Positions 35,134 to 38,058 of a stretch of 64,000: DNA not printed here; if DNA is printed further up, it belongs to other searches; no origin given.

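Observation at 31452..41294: Shared operator-like motif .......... in all three promoter regions of the pectin cluster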

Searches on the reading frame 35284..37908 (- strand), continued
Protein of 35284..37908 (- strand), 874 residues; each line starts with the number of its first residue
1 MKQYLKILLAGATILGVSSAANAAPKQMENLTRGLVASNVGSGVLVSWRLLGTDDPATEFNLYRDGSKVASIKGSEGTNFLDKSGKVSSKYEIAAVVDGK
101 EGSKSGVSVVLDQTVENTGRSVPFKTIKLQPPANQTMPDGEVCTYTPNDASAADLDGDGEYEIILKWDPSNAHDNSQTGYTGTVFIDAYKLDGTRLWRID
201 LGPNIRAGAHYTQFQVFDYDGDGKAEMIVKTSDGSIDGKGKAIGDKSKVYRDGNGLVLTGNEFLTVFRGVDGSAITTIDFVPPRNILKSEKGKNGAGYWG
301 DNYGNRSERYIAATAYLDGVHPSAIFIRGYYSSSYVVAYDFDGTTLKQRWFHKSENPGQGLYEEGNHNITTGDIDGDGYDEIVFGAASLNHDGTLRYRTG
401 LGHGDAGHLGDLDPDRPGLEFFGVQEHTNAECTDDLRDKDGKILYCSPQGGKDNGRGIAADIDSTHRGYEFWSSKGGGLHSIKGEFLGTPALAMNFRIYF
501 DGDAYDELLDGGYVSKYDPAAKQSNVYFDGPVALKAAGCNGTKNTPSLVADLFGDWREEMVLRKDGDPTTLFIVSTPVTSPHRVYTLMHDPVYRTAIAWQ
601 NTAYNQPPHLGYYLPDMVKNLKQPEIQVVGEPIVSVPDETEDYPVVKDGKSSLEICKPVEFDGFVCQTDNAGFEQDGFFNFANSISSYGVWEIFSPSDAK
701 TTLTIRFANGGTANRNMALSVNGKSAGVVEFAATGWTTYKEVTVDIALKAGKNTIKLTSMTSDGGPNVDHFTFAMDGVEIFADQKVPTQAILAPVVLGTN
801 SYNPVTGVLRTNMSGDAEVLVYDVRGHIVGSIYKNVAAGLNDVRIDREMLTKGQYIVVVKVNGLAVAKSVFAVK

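Call 68: find_encoding_contigs(protein=P0190, flank=10000, max_places=3)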
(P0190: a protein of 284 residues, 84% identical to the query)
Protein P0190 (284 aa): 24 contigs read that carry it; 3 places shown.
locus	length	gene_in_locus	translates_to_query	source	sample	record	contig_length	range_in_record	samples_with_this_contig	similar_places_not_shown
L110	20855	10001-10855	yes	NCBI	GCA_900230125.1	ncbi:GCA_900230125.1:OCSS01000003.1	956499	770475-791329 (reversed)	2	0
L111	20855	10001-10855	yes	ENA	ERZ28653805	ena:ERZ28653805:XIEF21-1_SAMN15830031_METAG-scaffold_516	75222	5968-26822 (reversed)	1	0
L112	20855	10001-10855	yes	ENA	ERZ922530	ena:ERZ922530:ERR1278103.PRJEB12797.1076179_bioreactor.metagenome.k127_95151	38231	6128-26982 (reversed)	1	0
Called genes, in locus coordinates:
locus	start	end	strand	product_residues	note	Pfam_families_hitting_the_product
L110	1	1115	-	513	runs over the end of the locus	PF00474:SSF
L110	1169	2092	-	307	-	PF00291:PALP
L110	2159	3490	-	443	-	-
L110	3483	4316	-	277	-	PF14394:DUF4423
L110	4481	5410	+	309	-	PF03279:Lip_A_acyltrans (weak)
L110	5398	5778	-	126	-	-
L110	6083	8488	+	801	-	PF09371:Tex_N, PF22706:Tex_central_region, PF16921:Tex_YqgF, PF14635:HHH_7 (weak), PF12836:HHH_3, PF17674:HHH_9, PF00575:S1, PF23459:S1_RRP5 (weak)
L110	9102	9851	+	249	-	-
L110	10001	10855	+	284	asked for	PF14394:DUF4423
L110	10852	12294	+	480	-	PF13385:Laminin_G_3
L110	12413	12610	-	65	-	PF13370:Fer4_13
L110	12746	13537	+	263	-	PF00696:AA_kinase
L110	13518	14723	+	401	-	PF00202:Aminotran_3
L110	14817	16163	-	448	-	-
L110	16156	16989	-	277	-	PF14394:DUF4423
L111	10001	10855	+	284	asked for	PF14394:DUF4423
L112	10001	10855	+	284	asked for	PF14394:DUF4423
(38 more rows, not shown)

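Call 69: find_encoding_contigs(protein=P0222, flank=10000, max_places=2)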
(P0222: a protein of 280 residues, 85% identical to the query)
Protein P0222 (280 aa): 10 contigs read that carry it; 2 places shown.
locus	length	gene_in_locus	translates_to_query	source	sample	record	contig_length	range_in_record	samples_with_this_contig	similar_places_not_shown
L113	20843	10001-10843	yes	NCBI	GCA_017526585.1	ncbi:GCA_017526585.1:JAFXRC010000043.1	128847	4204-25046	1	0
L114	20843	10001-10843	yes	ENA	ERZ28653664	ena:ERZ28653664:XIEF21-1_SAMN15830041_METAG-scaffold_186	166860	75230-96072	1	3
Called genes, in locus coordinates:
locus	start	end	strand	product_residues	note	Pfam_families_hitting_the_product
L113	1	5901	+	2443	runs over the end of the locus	-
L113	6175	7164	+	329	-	PF12784:PDDEXK_2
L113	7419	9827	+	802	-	PF09371:Tex_N, PF22706:Tex_central_region, PF16921:Tex_YqgF, PF14635:HHH_7 (faint), PF12836:HHH_3, PF17674:HHH_9, PF00575:S1, PF23459:S1_RRP5 (weak)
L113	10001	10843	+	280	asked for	PF14394:DUF4423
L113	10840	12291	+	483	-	PF13620:CarboxypepD_reg (faint), PF13385:Laminin_G_3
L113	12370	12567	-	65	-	PF13370:Fer4_13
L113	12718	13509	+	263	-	PF00696:AA_kinase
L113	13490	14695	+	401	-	PF00202:Aminotran_3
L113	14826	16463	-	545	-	PF05681:Fumerase, PF05683:Fumerase_C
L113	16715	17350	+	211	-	-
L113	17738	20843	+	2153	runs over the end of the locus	PF00759:Glyco_hydro_9, PF16656:Pur_ac_phosph_N (weak)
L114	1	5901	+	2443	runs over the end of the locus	-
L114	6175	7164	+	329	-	PF12784:PDDEXK_2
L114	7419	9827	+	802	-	PF09371:Tex_N, PF22706:Tex_central_region, PF16921:Tex_YqgF, PF14635:HHH_7 (faint), PF12836:HHH_3, PF17674:HHH_9, PF00575:S1, PF23459:S1_RRP5 (weak)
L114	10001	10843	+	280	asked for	PF14394:DUF4423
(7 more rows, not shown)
